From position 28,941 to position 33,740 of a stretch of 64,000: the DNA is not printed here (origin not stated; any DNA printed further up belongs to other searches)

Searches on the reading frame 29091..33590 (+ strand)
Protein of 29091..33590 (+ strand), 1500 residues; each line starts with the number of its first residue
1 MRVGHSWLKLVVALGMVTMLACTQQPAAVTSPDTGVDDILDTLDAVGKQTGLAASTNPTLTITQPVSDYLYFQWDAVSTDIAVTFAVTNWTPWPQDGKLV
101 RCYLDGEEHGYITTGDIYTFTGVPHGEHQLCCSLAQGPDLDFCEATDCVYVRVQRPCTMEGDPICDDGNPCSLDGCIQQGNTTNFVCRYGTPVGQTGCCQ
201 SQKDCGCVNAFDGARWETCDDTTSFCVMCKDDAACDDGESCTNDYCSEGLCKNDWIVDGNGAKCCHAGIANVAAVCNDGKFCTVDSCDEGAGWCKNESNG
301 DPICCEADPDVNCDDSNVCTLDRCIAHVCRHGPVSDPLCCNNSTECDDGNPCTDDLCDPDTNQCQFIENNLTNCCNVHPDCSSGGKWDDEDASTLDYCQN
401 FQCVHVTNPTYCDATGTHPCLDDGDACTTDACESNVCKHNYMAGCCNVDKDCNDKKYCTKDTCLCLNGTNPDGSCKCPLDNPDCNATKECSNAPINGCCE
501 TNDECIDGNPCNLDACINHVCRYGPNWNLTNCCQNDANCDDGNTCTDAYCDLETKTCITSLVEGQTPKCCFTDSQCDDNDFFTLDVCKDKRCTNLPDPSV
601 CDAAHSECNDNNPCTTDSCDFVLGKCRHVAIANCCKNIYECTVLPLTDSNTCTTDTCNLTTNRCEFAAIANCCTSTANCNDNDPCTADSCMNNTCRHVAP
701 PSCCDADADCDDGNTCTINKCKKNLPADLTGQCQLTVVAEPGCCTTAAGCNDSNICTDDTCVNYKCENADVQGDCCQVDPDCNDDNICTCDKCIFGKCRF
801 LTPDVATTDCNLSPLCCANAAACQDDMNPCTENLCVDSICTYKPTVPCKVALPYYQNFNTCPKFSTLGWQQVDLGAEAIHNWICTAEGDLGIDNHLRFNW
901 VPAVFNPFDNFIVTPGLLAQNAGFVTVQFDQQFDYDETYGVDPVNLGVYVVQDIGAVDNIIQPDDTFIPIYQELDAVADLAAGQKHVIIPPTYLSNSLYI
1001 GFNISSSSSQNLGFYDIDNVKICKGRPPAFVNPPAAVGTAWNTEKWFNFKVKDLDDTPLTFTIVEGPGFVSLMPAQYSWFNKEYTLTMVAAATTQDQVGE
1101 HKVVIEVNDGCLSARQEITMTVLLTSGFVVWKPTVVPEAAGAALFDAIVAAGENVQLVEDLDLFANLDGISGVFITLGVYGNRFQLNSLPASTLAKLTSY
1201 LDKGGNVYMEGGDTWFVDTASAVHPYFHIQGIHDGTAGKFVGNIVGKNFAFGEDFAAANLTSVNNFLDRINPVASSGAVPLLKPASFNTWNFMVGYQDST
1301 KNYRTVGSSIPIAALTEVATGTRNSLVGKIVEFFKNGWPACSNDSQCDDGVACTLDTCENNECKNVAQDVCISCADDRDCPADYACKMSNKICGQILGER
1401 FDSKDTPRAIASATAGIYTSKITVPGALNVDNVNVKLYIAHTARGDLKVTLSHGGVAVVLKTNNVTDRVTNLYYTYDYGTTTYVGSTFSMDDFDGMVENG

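Call 22: search_protein_families(library=pfam, proteins=[window:29091-33590:+], max_evalue=0.01)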
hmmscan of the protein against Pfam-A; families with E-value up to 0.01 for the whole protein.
window:29091-33590:+ (1500 aa): 2 families
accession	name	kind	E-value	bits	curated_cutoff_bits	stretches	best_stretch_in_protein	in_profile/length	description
PF00526.23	Dicty_CTDC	-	1.6e-15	57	27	3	608-631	2-24/24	Dictyostelium (slime mold) repeat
PF01483.27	P_proprotein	-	0.0028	18.2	21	1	1430-1485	1-57/86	Proprotein convertase P-domain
